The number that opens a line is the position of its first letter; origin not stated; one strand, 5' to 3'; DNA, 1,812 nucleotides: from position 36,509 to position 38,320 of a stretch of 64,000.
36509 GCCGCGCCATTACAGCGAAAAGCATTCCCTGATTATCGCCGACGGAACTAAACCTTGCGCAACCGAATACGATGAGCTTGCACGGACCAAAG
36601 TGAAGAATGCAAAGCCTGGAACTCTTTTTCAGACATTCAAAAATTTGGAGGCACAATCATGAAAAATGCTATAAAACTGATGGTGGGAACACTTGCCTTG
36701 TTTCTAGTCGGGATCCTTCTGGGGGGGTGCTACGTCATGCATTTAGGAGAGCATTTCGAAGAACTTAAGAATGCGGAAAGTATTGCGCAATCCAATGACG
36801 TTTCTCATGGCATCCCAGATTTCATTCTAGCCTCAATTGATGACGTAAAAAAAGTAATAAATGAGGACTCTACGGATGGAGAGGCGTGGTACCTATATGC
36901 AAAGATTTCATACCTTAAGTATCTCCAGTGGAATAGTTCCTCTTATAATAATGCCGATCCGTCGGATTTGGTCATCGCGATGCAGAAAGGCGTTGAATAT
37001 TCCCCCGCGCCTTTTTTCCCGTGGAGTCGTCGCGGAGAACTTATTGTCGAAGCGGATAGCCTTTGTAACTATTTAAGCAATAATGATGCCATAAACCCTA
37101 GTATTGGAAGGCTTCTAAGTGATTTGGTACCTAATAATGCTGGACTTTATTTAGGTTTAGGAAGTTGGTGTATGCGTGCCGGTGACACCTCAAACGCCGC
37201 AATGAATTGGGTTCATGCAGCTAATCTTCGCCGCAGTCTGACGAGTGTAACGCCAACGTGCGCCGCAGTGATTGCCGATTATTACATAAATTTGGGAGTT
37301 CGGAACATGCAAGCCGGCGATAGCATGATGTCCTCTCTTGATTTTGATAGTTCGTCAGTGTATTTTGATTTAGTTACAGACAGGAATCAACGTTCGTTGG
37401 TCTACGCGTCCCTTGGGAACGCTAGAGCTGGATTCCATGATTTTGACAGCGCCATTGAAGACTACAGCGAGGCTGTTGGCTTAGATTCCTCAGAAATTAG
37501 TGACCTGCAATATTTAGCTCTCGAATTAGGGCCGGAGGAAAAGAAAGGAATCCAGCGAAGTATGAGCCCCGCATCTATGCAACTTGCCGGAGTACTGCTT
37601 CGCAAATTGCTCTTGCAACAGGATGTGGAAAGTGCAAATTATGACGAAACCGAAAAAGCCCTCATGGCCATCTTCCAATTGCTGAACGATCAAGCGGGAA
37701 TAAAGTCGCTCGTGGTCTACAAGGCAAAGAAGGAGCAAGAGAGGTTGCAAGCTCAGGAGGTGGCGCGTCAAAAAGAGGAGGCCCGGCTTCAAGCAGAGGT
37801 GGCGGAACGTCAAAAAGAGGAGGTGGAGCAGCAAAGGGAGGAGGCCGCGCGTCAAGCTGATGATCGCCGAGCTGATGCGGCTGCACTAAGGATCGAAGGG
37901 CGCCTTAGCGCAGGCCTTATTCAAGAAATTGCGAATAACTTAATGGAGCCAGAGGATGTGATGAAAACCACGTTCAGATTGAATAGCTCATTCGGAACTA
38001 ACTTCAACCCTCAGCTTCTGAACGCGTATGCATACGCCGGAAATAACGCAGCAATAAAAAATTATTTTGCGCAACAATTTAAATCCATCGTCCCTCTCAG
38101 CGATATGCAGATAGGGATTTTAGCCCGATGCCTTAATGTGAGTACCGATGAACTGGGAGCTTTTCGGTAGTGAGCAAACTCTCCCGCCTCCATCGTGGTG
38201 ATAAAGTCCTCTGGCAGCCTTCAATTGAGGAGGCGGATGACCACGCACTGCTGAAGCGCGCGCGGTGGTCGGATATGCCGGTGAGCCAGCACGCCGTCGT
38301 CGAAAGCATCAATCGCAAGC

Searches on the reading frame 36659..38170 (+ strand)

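Call 38: search_protein_families(library=pfam, proteins=[window:36659-38170:+], max_evalue=0.01)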
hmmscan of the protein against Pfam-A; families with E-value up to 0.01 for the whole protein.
window:36659-38170:+ (503 aa): 1 family
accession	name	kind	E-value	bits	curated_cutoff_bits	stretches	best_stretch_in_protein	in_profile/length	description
PF06082.17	YjbH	-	0.0052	16.1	24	1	306-456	285-436/658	Exopolysaccharide biosynthesis protein YbjH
